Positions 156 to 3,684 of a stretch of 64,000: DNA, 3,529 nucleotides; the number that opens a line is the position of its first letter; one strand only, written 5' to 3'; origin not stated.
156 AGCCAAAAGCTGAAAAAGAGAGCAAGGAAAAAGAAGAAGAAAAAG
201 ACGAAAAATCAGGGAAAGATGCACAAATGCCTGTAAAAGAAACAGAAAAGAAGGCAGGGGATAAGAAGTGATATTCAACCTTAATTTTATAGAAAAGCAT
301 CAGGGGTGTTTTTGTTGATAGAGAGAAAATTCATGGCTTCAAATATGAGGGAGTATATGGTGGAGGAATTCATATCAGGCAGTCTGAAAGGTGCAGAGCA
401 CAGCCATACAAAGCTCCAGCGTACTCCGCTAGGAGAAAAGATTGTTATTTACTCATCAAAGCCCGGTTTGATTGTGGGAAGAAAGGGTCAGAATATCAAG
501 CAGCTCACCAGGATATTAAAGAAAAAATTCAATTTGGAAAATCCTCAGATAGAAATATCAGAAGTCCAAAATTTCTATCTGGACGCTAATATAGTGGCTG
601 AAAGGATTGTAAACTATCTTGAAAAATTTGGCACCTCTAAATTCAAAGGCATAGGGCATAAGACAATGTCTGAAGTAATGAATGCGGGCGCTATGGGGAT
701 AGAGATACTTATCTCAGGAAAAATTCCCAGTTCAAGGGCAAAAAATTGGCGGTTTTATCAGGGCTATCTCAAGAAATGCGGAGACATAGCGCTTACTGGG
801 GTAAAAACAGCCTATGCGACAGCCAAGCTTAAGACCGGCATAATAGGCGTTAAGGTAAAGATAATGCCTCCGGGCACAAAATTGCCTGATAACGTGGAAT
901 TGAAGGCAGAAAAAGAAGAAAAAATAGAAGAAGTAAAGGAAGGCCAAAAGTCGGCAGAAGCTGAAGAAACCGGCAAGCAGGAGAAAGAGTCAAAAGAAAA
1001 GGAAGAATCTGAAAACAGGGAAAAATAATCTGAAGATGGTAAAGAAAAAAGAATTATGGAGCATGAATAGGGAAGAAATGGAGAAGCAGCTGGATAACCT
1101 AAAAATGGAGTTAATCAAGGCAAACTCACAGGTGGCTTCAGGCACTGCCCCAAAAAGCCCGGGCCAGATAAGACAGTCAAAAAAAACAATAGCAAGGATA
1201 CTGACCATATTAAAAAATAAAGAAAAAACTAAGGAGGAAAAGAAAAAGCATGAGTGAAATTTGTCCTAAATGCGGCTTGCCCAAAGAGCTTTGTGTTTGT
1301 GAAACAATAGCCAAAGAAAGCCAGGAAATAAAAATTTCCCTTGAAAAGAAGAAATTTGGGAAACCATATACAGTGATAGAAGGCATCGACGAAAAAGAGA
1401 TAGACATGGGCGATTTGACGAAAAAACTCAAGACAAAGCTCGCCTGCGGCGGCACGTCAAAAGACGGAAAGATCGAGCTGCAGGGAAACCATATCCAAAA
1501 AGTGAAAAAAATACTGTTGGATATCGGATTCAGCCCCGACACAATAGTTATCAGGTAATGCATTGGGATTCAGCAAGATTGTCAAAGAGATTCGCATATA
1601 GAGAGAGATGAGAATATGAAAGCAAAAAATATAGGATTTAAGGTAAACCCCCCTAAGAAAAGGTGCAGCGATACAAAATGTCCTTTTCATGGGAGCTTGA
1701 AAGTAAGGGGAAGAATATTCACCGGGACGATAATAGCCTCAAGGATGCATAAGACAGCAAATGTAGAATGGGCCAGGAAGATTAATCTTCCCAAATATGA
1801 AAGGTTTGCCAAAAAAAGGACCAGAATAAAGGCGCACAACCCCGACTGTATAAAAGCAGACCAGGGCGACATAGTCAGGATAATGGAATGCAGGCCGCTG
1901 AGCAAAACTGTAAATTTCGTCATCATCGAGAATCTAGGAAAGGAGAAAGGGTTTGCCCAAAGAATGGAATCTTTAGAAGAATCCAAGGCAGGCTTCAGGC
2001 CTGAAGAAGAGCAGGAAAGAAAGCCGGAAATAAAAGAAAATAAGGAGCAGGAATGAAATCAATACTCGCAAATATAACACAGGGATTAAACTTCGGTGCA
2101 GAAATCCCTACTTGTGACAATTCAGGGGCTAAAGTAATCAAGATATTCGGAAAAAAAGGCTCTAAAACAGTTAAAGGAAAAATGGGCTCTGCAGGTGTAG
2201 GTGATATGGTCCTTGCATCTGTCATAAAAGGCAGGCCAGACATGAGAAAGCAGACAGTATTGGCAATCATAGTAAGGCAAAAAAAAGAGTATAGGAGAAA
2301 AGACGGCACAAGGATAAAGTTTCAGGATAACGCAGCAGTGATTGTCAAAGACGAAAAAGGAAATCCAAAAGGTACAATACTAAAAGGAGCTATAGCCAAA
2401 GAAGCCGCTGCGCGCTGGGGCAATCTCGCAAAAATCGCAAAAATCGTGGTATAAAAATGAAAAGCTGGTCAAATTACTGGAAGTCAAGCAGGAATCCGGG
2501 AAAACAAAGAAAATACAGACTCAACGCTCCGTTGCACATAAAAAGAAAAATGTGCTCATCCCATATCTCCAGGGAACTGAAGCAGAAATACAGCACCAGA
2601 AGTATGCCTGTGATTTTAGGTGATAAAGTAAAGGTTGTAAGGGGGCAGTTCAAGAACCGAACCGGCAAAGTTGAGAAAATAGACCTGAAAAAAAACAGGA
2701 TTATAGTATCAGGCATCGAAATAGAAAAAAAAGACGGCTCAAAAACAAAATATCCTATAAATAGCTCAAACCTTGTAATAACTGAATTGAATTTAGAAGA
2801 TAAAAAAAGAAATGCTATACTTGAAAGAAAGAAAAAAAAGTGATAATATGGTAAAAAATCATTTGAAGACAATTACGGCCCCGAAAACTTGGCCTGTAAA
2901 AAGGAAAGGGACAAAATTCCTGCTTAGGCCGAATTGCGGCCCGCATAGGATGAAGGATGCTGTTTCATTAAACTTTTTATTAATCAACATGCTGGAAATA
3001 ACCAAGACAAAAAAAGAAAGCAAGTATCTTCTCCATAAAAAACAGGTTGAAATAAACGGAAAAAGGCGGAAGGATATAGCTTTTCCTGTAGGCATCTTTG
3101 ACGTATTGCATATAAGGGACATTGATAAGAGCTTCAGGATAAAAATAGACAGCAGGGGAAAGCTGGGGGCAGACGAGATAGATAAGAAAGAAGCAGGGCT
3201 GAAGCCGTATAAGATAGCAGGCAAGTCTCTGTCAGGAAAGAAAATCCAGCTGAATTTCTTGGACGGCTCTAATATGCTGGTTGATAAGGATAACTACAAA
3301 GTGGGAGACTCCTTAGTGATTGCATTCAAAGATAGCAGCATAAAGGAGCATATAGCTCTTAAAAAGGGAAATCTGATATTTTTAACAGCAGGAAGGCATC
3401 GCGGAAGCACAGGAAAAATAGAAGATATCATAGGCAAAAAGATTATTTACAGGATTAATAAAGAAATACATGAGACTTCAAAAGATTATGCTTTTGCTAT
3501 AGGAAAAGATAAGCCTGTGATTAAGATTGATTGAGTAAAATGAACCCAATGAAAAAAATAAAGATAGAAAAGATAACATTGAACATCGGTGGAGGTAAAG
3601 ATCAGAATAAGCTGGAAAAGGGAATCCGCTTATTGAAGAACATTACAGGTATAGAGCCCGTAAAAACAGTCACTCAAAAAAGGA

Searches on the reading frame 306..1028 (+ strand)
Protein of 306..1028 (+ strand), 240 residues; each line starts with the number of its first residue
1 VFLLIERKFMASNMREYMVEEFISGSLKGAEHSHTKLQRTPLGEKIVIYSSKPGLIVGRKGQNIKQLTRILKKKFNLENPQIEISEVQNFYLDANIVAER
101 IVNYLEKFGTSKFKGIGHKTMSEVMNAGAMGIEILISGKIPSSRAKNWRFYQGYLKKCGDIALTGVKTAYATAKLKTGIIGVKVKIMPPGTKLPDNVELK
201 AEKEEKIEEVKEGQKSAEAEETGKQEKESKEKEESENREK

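Call 61: search_protein_families(library=pfam, proteins=[window:306-1028:+], max_evalue=0.0001)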
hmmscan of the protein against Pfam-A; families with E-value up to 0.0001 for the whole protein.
window:306-1028:+ (240 aa): 2 families
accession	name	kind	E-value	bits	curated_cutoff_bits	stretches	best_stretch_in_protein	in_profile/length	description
PF00189.25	Ribosomal_S3_C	-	1.7e-16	61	34.1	1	112-186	10-83/83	Ribosomal protein S3, C-terminal domain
PF07650.23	KH_2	-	1.8e-14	53.8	22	1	20-88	3-74/78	KH domain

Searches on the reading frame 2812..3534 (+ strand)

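Call 61: search_protein_families(library=pfam, proteins=[window:2812-3534:+], max_evalue=0.0001)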
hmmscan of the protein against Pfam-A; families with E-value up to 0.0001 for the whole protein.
window:2812-3534:+ (240 aa): 2 families
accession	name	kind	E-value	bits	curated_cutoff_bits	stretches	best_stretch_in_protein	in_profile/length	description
PF00900.26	Ribosomal_S4e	-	8.3e-16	58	25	1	105-177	2-75/75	Ribosomal family S4e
PF08071.17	RS4NT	-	9.6e-12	45.1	27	1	15-47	4-36/37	RS4NT (NUC023) domain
